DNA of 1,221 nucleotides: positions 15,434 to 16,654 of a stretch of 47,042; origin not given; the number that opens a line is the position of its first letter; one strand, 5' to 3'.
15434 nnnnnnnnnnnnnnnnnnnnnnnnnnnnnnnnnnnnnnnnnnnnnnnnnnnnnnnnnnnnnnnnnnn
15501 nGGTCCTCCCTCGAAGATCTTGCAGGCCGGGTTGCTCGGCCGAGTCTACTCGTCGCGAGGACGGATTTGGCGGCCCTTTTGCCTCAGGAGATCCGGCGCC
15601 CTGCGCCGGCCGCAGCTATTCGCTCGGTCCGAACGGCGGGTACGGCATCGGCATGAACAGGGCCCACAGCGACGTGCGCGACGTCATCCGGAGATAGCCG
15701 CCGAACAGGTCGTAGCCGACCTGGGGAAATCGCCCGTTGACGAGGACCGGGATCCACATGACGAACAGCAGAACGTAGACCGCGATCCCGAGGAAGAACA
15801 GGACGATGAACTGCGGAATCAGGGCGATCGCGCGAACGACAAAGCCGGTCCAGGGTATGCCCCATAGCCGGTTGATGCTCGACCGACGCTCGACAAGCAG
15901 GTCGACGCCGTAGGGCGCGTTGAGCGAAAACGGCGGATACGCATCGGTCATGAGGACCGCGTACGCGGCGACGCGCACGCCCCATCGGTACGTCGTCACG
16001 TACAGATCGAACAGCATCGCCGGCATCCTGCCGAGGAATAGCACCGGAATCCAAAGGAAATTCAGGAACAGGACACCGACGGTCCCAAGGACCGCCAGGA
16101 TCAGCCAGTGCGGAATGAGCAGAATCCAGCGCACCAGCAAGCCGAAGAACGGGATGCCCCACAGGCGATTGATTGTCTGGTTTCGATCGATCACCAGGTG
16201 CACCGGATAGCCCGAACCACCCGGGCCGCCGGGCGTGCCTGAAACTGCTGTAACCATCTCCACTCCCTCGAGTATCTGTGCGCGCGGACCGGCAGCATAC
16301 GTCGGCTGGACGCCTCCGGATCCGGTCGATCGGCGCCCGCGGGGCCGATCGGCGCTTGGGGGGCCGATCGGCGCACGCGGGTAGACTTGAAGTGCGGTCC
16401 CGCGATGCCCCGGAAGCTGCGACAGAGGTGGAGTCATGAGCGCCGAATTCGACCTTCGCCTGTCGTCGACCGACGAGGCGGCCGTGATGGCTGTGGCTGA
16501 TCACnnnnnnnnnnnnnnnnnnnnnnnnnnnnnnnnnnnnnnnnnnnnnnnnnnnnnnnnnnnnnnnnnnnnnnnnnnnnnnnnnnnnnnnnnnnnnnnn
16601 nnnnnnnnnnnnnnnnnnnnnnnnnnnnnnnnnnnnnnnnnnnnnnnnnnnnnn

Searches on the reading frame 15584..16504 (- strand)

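Call 9: search_protein_families(library=pfam, proteins=[window:15584-16504:-])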
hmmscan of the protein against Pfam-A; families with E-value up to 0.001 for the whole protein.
window:15584-16504:- (306 aa): 0 families

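Call 86: search_protein_families(library=pfam, proteins=[window:15584-16504:-], max_evalue=0.001)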
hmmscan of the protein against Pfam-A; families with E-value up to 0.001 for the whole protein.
window:15584-16504:- (306 aa): 0 families

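Call 98: search_protein_families(library=pfam, proteins=[window:15616-16437:-])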
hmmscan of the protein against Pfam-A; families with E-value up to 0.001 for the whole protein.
window:15616-16437:- (273 aa): 1 family
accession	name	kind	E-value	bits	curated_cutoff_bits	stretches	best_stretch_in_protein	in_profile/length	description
PF14333.11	DUF4389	-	2.3e-15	56.7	25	2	100-170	4-74/76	Domain of unknown function (DUF4389)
